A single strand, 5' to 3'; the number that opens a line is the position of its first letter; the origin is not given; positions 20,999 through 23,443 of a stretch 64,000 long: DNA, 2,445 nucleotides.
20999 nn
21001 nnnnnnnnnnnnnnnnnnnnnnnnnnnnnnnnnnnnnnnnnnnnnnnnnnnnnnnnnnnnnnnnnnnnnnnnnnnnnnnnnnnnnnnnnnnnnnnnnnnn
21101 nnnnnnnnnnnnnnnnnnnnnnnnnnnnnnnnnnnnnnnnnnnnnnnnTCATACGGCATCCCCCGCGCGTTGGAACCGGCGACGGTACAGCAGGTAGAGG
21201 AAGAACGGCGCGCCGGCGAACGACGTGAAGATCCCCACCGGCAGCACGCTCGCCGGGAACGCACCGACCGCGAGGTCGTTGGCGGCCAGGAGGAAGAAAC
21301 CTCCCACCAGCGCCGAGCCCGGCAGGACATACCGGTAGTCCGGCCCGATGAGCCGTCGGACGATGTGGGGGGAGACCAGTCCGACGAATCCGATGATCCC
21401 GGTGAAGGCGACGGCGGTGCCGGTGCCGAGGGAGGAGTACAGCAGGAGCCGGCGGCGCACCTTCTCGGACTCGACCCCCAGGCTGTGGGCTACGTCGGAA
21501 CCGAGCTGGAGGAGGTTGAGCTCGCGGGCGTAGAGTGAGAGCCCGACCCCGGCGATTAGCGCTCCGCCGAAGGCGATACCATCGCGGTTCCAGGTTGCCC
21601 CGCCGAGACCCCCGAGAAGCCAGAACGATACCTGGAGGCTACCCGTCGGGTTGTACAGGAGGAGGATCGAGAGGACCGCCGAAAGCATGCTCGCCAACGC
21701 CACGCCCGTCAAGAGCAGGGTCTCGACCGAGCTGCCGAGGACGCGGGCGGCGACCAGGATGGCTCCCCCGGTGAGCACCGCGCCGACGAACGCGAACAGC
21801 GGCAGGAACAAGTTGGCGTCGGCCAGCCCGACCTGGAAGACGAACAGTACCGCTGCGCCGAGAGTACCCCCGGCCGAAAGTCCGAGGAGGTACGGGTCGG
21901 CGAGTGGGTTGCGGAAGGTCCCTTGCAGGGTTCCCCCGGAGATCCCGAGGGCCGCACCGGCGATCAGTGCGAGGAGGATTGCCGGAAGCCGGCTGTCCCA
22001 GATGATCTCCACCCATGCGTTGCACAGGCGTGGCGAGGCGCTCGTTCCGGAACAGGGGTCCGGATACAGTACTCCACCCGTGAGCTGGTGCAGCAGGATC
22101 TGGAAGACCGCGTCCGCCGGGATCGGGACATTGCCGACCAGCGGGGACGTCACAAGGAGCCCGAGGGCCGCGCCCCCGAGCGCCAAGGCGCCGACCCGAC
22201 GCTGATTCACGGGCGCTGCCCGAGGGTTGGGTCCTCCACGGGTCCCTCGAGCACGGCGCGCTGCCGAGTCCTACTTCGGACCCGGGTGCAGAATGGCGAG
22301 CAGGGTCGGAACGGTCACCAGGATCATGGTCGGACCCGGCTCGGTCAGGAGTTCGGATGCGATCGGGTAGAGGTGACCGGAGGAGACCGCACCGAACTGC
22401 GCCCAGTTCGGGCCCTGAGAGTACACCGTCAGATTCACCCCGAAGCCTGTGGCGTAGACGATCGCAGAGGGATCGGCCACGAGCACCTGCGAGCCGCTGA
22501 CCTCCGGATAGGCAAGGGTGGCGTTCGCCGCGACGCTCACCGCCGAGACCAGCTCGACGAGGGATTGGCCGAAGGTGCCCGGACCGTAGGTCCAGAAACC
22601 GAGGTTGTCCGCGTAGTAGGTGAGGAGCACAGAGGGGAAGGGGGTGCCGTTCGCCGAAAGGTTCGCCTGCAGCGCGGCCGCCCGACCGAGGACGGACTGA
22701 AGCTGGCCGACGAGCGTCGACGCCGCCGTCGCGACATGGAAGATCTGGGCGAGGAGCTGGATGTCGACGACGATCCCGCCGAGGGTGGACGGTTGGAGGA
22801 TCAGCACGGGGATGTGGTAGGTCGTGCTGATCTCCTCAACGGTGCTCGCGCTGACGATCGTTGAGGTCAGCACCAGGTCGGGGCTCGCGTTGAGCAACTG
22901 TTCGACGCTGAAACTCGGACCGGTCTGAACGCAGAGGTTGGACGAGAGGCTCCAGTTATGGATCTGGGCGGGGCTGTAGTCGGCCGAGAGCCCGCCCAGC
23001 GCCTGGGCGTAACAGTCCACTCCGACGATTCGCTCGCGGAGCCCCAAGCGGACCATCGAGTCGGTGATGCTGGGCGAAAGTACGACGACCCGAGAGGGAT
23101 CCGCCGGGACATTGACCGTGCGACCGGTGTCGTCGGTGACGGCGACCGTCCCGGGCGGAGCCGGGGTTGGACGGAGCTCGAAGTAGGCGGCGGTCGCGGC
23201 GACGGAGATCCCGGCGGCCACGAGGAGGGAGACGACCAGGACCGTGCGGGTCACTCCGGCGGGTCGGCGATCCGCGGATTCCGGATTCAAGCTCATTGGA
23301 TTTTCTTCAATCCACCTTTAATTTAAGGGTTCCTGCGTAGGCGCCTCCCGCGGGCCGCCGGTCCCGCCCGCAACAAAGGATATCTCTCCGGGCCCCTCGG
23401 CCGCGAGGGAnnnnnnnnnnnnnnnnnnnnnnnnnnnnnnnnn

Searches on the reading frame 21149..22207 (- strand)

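Call 14: search_protein_families(library=pfam, proteins=[window:21149-22207:-], max_evalue=0.01)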
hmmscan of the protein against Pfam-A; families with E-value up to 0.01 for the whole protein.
window:21149-22207:- (352 aa): 1 family
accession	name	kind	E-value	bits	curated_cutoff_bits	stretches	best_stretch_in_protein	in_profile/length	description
PF01032.23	FecCD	-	2.1e-79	267.2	26.5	1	16-342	4-311/311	FecCD transport family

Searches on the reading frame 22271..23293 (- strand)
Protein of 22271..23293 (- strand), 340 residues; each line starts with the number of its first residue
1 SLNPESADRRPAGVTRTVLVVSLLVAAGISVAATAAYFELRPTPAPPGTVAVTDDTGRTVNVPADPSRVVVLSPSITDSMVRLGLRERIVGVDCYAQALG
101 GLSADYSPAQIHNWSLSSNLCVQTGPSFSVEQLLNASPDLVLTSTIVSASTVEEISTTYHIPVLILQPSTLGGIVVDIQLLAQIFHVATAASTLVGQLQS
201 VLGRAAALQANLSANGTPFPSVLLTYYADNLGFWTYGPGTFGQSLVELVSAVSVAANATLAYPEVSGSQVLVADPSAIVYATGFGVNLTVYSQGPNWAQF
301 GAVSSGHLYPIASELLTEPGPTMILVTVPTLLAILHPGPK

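Call 13: search_protein_families(library=pfam, proteins=[window:22271-23293:-], max_evalue=0.01)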
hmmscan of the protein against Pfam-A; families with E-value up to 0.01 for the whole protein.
window:22271-23293:- (340 aa): 1 family
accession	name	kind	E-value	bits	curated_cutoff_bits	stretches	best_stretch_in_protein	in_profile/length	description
PF01497.23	Peripla_BP_2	-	2.2e-15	57.2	27.5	1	69-312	1-232/235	Periplasmic binding protein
